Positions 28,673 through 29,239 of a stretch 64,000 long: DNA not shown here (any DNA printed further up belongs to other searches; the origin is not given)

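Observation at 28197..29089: Two unknown, translationally coupled ORFs embedded between mod and res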

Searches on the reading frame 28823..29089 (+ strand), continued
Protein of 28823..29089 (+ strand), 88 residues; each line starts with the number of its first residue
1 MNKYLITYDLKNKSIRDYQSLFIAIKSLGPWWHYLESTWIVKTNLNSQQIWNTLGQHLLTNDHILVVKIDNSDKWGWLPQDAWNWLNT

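Call 108: get_annotated_region(hit=H28, flank=3000)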
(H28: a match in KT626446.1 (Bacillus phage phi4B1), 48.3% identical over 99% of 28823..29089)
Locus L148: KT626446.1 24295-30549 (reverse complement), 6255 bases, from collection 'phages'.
description: Bacillus phage phi4B1, complete genome.
organism: Bacillus phage phi4B1 (NCBI taxid 1643324)
taxonomy: Viruses; Duplodnaviria; Heunggongvirae; Uroviricota; Caudoviricetes
host: Bacillus thuringiensis 4B1; source: -; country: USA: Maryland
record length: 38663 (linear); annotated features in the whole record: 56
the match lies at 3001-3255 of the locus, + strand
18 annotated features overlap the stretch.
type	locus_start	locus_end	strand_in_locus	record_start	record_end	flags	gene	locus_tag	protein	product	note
CDS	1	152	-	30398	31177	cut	-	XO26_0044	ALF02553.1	hypothetical protein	phage conserved hypothetical protein, C-terminal domain; identified by match to protein family HMM TIGR02220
CDS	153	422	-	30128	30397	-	-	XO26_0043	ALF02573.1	hypothetical protein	-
CDS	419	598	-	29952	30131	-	-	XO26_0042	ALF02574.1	hypothetical protein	identified by glimmer; putative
CDS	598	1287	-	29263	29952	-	-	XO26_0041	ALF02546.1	Erf family protein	identified by match to protein family HMM PF04404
CDS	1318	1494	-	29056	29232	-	-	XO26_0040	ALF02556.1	hypothetical protein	-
CDS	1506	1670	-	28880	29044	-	-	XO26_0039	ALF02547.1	hypothetical protein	-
CDS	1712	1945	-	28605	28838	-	-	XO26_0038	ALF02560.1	hypothetical protein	-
CDS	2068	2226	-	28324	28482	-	-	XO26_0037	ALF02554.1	hypothetical protein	identified by glimmer; putative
CDS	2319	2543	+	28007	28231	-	-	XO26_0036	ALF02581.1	hypothetical protein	identified by glimmer; putative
CDS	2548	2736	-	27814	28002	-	-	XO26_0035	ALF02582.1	hypothetical protein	-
CDS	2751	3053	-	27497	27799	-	-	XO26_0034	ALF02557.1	hypothetical protein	identified by glimmer; putative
CDS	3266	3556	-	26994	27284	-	-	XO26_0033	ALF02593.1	hypothetical protein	identified by glimmer; putative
CDS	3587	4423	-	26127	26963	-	-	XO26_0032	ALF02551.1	hypothetical protein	-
CDS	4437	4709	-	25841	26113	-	-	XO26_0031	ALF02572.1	hypothetical protein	-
CDS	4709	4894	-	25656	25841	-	-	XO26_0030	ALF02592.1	Xre family toxin-antitoxin system antitoxin component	-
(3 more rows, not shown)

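Call 109: get_annotated_region(hit=H26, flank=3000)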
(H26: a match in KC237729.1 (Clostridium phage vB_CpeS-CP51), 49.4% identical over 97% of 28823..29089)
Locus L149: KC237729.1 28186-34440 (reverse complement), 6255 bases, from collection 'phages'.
description: Clostridium phage vB_CpeS-CP51, complete genome.
organism: Clostridium phage vB_CpeS-CP51 (NCBI taxid 1305708)
taxonomy: Viruses; Duplodnaviria; Heunggongvirae; Uroviricota; Caudoviricetes
host: Clostridium perfringens 5147-97; source: -; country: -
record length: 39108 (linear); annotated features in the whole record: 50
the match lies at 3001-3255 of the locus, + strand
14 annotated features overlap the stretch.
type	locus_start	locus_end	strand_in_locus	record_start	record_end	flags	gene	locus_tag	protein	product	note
CDS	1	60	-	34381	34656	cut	-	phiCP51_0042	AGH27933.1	putative helix-turn-helix domain protein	-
CDS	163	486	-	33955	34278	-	-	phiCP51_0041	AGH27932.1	hypothetical protein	-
CDS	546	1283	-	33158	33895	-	-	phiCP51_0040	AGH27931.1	putative DNA replication protein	-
CDS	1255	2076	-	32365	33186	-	-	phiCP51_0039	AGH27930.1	hypothetical protein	-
CDS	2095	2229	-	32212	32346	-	-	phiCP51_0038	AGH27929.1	hypothetical protein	-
CDS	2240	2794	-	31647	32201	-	-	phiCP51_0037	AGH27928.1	putative sporulation sigma factor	-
CDS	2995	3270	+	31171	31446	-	-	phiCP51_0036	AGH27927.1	hypothetical protein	-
CDS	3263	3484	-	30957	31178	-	-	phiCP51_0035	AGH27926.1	hypothetical protein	-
CDS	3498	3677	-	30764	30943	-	-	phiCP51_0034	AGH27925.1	hypothetical protein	-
CDS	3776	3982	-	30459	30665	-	-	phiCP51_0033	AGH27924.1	hypothetical protein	-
CDS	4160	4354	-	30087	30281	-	-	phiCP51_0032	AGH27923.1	putative helix-turn-helix domain protein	-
CDS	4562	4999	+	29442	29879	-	-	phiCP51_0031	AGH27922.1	putative helix-turn-helix domain protein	-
CDS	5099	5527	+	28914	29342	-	-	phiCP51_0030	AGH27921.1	hypothetical protein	-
CDS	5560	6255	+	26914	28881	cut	-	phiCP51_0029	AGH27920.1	putative resolvase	-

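Call 110: fold_search(model_id=the predicted structure, library=viral)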
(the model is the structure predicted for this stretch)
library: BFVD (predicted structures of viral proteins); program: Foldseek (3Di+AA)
matches with E <= 10: 632; with E <= 0.001: 0
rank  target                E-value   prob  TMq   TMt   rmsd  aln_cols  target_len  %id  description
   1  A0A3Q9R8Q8            3.3e-03  1.00  0.61  0.66   3.6        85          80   18  (no name in the UniProt tables at hand)
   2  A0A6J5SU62            1.5e-02  0.94  0.47  0.36   5.3        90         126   14  Uncharacterized protein [uncultured Caudovirales phage]
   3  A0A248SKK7            2.8e-02  0.95  0.50  0.53   5.5        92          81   17  (no name in the UniProt tables at hand)
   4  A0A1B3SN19            3.2e-02  0.93  0.48  0.25   4.7        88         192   16  Uncharacterized protein [Sulfolobus islandicus rod-shaped virus 3]
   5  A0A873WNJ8            3.4e-02  0.97  0.46  0.60   3.6        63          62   22  Uncharacterized protein [Providencia phage PSTCR5]
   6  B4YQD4                5.1e-02  0.80  0.47  0.46   6.0        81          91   11  Uncharacterized protein [Morganella phage MmP1]
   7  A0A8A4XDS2            5.4e-02  0.95  0.53  0.08   4.7        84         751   15  Nonstructural protein [Phylloscopus proregulus Ichthamaparvovirus]
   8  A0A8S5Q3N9            5.4e-02  0.93  0.54  0.38   4.3        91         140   12  Uncharacterized protein [Siphoviridae sp. ctLqe90]
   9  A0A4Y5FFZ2            5.8e-02  0.33  0.32  0.34   9.3        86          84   15  (no name in the UniProt tables at hand)
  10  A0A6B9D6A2            6.2e-02  0.72  0.47  0.32   6.5        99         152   12  ORF1 [Syngnathus scovelli chapparvovirus]
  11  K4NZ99                7.1e-02  0.92  0.53  0.33   5.7        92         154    9  Replication protein [Sulfolobales Mexican rod-shaped virus 1]
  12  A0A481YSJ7            7.1e-02  0.84  0.46  0.50   4.3        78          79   17  Uncharacterized protein [Marseillevirus LCMAC101]
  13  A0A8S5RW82            7.1e-02  0.30  0.34  0.22   7.0        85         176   15  Uncharacterized protein [Siphoviridae sp. ctHip2]
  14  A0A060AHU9            7.6e-02  0.80  0.45  0.52   5.2        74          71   12  (no name in the UniProt tables at hand)
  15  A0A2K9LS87            8.1e-02  0.66  0.46  0.22   5.8       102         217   13  Rep [uncultured virus]
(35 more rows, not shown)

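Call 114: search_protein_families(library=pfam, proteins=[L149:2240-2794:-, L039:6820-7266:-], max_evalue=0.01)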
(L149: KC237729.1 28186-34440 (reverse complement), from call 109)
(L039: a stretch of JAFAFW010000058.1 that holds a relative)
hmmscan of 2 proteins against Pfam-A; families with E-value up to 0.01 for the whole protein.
L149:2240-2794:- (184 aa): 3 families
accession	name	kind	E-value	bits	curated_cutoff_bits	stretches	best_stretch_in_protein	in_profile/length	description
PF04542.20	Sigma70_r2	-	3e-11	43.4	24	1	21-68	17-64/71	Sigma-70 region 2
PF04545.22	Sigma70_r4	-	4.5e-11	42.5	24.1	1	131-180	1-50/50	Sigma-70, region 4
PF08281.18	Sigma70_r4_2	-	3.5e-05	23.8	25.7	1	127-165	3-41/54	Sigma-70, region 4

L039:6820-7266:- (148 aa): 0 families
